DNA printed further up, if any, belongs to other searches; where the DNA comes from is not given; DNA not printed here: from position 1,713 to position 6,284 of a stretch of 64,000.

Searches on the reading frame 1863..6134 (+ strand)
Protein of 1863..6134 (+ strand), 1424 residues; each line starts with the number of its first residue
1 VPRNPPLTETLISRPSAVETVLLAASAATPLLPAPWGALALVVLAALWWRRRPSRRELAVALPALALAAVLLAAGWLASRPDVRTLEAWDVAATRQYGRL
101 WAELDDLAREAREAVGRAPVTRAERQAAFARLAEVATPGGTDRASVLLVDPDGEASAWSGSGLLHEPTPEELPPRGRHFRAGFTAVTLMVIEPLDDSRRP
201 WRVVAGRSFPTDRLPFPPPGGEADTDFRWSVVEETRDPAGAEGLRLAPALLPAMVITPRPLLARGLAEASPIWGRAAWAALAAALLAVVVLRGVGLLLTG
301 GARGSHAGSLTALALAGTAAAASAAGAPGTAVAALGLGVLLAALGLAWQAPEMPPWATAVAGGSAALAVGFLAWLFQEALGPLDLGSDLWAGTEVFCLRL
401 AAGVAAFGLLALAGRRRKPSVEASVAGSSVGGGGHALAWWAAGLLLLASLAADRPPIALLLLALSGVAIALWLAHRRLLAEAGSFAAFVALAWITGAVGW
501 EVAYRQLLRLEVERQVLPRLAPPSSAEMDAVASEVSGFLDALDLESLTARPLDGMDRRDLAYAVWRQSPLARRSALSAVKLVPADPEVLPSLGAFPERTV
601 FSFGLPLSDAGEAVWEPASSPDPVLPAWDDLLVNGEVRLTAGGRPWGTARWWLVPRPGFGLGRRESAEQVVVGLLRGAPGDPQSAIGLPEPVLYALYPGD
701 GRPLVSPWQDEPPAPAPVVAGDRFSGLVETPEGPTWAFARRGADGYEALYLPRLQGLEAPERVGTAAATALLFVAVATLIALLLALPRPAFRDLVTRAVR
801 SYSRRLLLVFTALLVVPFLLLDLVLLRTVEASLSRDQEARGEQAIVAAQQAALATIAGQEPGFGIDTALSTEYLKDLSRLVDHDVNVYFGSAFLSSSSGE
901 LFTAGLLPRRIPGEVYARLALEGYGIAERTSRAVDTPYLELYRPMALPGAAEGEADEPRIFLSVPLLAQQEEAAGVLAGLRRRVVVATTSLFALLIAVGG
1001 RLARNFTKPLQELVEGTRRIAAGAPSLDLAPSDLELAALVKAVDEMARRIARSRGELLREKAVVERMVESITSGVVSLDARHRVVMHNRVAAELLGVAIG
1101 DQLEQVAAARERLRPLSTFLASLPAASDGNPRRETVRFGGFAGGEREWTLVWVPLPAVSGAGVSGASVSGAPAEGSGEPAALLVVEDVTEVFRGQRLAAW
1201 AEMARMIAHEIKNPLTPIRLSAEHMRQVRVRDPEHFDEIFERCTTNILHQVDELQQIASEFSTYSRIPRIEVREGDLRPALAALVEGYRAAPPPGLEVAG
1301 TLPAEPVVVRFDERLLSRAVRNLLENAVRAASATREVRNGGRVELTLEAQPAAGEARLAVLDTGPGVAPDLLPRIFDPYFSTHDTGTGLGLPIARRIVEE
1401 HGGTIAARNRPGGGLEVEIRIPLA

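Call 9: search_protein_families(library=pfam, proteins=[window:1863-6134:+], max_evalue=0.01)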
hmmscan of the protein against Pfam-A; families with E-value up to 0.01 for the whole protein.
window:1863-6134:+ (1424 aa): 5 families
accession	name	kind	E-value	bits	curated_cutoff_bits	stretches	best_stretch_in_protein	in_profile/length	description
PF02518.31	HATPase_c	-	7.4e-25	88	26.4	1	1312-1423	2-109/111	Histidine kinase-, DNA gyrase B-, and HSP90-like ATPase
PF00512.31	HisKA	-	7.1e-09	36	26.9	1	1201-1267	3-63/66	His Kinase A (phospho-acceptor) domain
PF00672.30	HAMP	-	2.6e-07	31.3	25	1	1001-1050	1-51/53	HAMP domain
PF13581.12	HATPase_c_2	-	0.003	18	27.4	1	1322-1404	38-113/127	Histidine kinase-like ATPase domain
PF13188.13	PAS_8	-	0.0065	16.8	21.8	0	1065-1103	4-43/65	PAS domain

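Call 71: search_protein_families(library=ncbifam, proteins=[window:1863-6134:+], max_evalue=0.001)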
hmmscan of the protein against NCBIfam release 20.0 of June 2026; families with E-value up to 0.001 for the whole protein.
window:1863-6134:+ (1424 aa): 68 families (the best 25 are shown)
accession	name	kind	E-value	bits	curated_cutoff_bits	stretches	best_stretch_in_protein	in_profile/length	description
NF008468.0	PRK11360.1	equivalog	4e-46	157.6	646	2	1181-1423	370-608/616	two-component system sensor histidine kinase AtoS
NF047496.1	HK_LIC11548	equivalog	3.1e-40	138.5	750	1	1189-1423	349-589/589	LIC_11548 family sensor histidine kinase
NF008312.0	PRK11100.1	equivalog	7.1e-28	97.6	356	1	1205-1422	261-473/477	two-component system sensor histidine kinase CreC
NF033092.0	HK_WalK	equivalog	8.8e-27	93.9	725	2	1183-1422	357-593/594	cell wall metabolism sensor histidine kinase WalK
NF046044.1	PnpS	equivalog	3.4e-26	92.2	400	2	1179-1422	151-390/390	two-component system histidine kinase PnpS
NF010411.0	PRK13837.1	equivalog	1.8e-25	89.1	647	1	1194-1423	444-675/828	two-component system VirA-like sensor kinase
NF007688.0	PRK10364.1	equivalog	2.6e-25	89.1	479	1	1190-1423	230-451/460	two-component system sensor histidine kinase ZraS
NF007004.0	PRK09467.1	equivalog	9.2e-25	87.3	415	1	1207-1423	239-436/440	two-component system sensor histidine kinase EnvZ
NF012163.2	BaeS_SmeS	equivalog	2.5e-24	86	500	1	1207-1422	247-457/457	sensor histidine kinase efflux regulator BaeS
NF052574.1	HisKinEspCMyxo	equivalog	2.2e-23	82.4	1200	1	1194-1422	411-636/785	serine histidine kinase EspC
NF058527.1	HistKinChvGCaul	equivalog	1.8e-22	79.7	740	1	1186-1412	293-517/535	two-component sensor histidine kinase ChvG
TIGR02966.1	phoR_proteo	equivalog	2.2e-22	79.5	334.2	1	1178-1416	94-328/333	phosphate regulon sensor histidine kinase PhoR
NF040691.1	MtrAB_MtrB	equivalog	2.1e-21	76.5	450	1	1207-1422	278-491/507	MtrAB system histidine kinase MtrB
TIGR01386.1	cztS_silS_copS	subfamily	1.3e-18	67.3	292.55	1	1305-1412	344-447/457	heavy metal sensor histidine kinase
NF007837.0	PRK10549.1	equivalog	2.1e-18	66.3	603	1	1206-1423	246-458/466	envelope stress sensor histidine kinase BaeS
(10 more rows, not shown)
